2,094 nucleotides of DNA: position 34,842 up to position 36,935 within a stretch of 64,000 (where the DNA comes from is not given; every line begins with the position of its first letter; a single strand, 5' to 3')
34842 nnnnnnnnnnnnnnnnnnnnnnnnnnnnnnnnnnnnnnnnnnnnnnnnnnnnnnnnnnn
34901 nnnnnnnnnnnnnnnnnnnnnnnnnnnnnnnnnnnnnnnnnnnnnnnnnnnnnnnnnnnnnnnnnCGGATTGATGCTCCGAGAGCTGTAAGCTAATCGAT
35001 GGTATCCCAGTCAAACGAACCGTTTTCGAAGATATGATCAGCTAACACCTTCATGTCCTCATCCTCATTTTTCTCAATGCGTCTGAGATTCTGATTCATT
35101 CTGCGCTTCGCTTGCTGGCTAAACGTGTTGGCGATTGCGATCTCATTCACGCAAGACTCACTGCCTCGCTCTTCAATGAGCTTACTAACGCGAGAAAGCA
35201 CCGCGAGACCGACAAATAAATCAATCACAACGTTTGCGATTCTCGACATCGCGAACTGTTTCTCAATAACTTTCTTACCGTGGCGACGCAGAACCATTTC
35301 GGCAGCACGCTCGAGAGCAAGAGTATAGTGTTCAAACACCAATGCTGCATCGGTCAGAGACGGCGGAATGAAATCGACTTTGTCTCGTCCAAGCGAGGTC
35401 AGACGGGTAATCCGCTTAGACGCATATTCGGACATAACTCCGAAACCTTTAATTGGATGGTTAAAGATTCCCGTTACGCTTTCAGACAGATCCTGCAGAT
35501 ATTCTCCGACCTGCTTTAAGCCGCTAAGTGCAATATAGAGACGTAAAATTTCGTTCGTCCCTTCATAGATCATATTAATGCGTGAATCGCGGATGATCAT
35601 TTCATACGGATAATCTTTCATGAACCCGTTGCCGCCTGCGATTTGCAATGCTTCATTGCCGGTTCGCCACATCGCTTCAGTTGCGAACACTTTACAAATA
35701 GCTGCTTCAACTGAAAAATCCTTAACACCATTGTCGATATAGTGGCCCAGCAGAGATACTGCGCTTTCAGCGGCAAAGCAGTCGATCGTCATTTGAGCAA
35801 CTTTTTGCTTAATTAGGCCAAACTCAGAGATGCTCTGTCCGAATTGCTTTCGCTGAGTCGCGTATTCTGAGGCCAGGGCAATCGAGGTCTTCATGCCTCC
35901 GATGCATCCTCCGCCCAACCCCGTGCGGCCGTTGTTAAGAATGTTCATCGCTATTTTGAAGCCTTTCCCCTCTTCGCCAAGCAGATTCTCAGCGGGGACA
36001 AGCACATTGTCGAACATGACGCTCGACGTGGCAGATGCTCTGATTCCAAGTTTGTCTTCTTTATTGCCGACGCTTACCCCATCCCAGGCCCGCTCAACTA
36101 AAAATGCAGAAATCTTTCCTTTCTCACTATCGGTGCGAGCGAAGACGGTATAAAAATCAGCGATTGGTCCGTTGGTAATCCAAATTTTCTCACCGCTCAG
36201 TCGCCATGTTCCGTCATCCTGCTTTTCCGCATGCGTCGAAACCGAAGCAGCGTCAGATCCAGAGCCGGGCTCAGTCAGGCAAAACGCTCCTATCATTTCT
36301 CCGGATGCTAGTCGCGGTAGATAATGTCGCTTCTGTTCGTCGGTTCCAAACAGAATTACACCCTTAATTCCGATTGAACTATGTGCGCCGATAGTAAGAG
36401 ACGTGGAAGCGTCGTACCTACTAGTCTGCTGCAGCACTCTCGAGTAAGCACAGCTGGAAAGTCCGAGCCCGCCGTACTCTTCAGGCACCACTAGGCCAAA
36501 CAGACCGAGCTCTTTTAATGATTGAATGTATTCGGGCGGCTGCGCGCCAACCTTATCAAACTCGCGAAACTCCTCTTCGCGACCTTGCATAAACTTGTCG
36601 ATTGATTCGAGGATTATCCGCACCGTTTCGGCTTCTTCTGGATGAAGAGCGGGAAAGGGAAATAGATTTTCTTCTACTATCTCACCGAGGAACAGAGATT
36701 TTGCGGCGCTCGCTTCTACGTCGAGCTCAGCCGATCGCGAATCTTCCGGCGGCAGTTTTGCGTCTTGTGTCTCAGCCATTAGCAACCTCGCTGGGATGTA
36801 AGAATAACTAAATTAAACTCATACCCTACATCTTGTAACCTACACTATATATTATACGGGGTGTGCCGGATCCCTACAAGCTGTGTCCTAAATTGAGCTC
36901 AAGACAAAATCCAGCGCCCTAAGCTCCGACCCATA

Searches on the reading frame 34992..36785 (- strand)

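Call 30: search_protein_families(library=ncbifam, proteins=[window:34992-36785:-], max_evalue=1e-10)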
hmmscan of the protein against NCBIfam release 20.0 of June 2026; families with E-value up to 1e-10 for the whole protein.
window:34992-36785:- (597 aa): 22 families
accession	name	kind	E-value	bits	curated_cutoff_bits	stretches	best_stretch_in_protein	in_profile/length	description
NF058590.1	AcCoDHFadEBacil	equivalog_domain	1.5e-119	400.2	600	1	85-577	57-547/586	acyl-CoA dehydrogenase FadE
NF042972.1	AcrlCoAredClosAcrC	equivalog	4.2e-91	305.4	640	1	72-420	27-374/378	acryloyl-CoA reductase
NF043006.1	CyhCrbnylCoADH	equivalog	8.5e-75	252.1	650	1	51-419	4-372/380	cyclohexane-1-carbonyl-CoA dehydrogenase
NF045652.1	ProlPCPDhRedW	equivalog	3.5e-67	226.8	650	1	91-419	41-370/376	L-prolyl-[peptidyl-carrier protein] dehydrogenase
NF045552.1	GlutCoADH_Des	equivalog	1.2e-66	225.6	470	1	85-423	41-380/387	glutaryl-CoA dehydrogenase Acd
NF042439.1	SulpropCoADesulf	equivalog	6e-63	212.9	600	1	73-423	16-371/379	3-sulfinopropanoyl-CoA desulfinase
NF053553.1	prodigi_MBC_PigA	equivalog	3.8e-56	190.8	500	1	89-419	44-376/381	prodigiosin MBC biosynthesis dehydrogenase PigA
NF007000.1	PRK09463.1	subfamily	3.2e-54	184.4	600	1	82-415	74-427/726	acyl-CoA dehydrogenase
NF008997.0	PRK12341.1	equivalog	9.4e-53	179.6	537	1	53-419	7-372/382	acyl-CoA dehydrogenase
NF052270.1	Staph_DH_FadE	equivalog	3.7e-51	174.1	600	1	119-418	93-389/400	acyl-CoA dehydrogenase FadE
NF002885.1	PRK03354.1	equivalog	7.6e-50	170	540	1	56-422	10-373/378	crotonobetainyl-CoA dehydrogenase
NF009586.0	PRK13026.1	subfamily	7.7e-44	150.1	608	1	80-390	107-435/777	acyl-CoA dehydrogenase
TIGR03207.1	cyc_hxne_CoA_dh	equivalog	1e-42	146.2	575.35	1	72-419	23-368/372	cyclohexanecarboxyl-CoA dehydrogenase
NF038187.1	FadE_coli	exception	7.1e-40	136.8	1300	1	76-390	143-475/816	acyl-CoA dehydrogenase FadE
NF049984.1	Rv1679_FadE16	equivalog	2.8e-37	128.8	600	1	63-414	6-357/371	Rv1679 family acyl-CoA dehydrogenase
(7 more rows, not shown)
